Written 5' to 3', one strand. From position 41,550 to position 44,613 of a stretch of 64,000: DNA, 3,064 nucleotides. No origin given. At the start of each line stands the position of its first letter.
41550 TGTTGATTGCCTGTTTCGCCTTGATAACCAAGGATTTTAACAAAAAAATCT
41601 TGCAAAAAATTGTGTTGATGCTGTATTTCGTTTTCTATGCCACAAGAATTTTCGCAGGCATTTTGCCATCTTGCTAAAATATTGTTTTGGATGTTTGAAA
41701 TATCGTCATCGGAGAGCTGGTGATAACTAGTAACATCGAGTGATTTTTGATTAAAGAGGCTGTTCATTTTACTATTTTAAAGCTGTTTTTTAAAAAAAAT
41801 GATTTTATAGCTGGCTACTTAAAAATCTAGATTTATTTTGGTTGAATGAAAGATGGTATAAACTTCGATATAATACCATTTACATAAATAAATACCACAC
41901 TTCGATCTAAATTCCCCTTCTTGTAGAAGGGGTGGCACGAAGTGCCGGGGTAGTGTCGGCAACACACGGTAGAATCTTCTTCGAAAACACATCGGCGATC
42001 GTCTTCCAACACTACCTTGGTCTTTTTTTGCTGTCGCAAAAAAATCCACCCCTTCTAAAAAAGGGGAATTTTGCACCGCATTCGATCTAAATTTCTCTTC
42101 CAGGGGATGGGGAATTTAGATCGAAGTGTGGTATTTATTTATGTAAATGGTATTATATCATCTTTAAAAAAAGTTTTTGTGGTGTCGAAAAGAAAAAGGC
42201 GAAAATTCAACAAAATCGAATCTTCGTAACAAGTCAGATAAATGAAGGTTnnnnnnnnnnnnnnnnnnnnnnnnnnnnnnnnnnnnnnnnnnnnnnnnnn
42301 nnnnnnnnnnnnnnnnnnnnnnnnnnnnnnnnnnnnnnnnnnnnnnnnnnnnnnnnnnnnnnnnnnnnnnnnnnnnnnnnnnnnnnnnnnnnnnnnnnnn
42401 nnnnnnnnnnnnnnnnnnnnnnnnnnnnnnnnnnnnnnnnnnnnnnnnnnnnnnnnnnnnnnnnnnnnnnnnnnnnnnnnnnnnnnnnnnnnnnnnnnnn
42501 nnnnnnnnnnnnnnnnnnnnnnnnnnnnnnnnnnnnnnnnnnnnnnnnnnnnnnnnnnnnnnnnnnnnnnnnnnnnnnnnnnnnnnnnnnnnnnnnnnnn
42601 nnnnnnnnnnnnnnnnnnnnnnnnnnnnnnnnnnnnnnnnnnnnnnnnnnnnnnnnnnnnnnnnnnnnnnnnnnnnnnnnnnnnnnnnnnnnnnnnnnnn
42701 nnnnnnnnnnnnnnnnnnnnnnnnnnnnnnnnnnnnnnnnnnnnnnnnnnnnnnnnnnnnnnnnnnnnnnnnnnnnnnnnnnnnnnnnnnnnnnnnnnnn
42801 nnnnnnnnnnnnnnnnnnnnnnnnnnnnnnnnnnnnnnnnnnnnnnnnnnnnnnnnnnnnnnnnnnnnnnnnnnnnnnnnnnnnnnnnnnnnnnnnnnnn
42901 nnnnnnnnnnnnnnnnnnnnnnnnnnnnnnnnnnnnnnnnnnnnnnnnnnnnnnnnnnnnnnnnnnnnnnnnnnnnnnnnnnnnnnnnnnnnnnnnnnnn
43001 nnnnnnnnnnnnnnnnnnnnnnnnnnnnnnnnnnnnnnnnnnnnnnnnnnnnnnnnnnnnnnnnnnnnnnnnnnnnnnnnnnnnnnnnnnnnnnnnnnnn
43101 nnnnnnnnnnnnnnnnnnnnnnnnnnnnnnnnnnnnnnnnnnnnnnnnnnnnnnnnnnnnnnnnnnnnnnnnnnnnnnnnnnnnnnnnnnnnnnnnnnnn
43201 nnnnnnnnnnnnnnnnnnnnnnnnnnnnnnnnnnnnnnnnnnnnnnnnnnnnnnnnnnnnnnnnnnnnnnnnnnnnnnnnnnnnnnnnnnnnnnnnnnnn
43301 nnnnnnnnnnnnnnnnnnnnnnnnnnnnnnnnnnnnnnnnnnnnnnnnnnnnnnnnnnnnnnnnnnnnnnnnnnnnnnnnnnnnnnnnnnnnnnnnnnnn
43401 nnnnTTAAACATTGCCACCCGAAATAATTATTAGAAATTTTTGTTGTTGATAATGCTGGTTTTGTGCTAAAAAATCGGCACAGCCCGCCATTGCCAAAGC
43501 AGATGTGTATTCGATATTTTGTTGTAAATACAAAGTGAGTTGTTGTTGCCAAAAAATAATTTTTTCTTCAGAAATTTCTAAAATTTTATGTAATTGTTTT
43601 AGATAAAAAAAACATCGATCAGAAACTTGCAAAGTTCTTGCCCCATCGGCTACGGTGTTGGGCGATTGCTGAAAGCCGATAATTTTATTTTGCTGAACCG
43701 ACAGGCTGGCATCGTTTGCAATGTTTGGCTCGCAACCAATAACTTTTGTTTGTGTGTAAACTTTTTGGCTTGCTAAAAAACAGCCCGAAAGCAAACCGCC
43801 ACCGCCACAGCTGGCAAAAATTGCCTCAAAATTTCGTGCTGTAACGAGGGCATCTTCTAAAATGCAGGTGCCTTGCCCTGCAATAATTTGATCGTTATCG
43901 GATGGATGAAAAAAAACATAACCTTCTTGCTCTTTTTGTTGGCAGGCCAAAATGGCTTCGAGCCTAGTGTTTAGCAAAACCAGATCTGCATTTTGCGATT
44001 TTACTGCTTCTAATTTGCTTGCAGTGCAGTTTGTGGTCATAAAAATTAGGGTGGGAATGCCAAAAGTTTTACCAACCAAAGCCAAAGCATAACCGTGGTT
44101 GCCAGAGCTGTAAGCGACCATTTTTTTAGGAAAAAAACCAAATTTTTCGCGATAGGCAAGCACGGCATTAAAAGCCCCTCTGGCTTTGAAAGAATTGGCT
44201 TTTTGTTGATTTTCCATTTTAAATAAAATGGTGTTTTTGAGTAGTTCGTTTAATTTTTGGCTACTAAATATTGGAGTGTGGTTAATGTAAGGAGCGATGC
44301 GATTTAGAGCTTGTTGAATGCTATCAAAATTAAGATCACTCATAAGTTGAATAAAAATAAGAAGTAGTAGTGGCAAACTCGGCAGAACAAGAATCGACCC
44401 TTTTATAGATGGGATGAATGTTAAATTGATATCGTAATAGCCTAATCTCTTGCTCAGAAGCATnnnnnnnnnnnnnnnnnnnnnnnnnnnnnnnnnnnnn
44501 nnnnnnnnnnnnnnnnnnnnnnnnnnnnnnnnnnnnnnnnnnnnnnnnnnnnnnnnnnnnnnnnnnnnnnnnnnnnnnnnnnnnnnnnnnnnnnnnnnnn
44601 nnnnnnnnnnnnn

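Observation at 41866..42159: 294-bp MITE-like element with perfect 51-bp terminal inverted repeats and near-identical relatives elsewhere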

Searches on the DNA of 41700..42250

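Call 57: search_rna_families(source=window, start=41700, end=42250, threshold=evalue, max_evalue=1)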
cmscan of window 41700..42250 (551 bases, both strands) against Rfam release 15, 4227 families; matches with E-value up to 1: 4.
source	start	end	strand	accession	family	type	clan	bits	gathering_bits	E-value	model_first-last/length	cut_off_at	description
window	42036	42147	-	RF01859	Phe_leader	Cis-reg; leader;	-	21.3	55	0.43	1-125/125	no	Phenylalanine leader peptide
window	42040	42176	-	RF04180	BTnc231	Gene; sRNA;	-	20.3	80.4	0.083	1-154/154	no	Bacteroides sRNA BTnc231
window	41842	41922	+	RF01216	snR87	Gene; snRNA; snoRNA; CD-box;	CL00046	19.5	37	0.99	1-109/109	no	Small nucleolar RNA snR87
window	41948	42091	-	RF02864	sRNA_0030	Gene; sRNA;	-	17.9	123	0.53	1-165/165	no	Enterococcus sRNA 30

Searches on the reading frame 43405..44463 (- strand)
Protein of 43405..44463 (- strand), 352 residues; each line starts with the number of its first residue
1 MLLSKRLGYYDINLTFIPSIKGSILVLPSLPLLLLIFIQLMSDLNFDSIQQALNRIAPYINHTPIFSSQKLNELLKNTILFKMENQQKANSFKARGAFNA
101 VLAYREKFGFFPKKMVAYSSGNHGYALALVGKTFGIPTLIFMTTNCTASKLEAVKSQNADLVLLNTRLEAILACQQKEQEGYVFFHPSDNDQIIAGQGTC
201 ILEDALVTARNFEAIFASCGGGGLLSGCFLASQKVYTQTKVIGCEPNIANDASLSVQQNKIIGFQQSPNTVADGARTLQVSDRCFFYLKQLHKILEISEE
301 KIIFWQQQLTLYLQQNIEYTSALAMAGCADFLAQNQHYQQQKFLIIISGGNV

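Call 10: search_protein_families(library=pfam, proteins=[window:43405-44463:-])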
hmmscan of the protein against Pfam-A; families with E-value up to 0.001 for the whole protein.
window:43405-44463:- (352 aa): 1 family
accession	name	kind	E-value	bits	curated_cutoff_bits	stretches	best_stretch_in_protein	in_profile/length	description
PF00291.31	PALP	-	6.6e-50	170.5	35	1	57-349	2-295/295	Pyridoxal-phosphate dependent enzyme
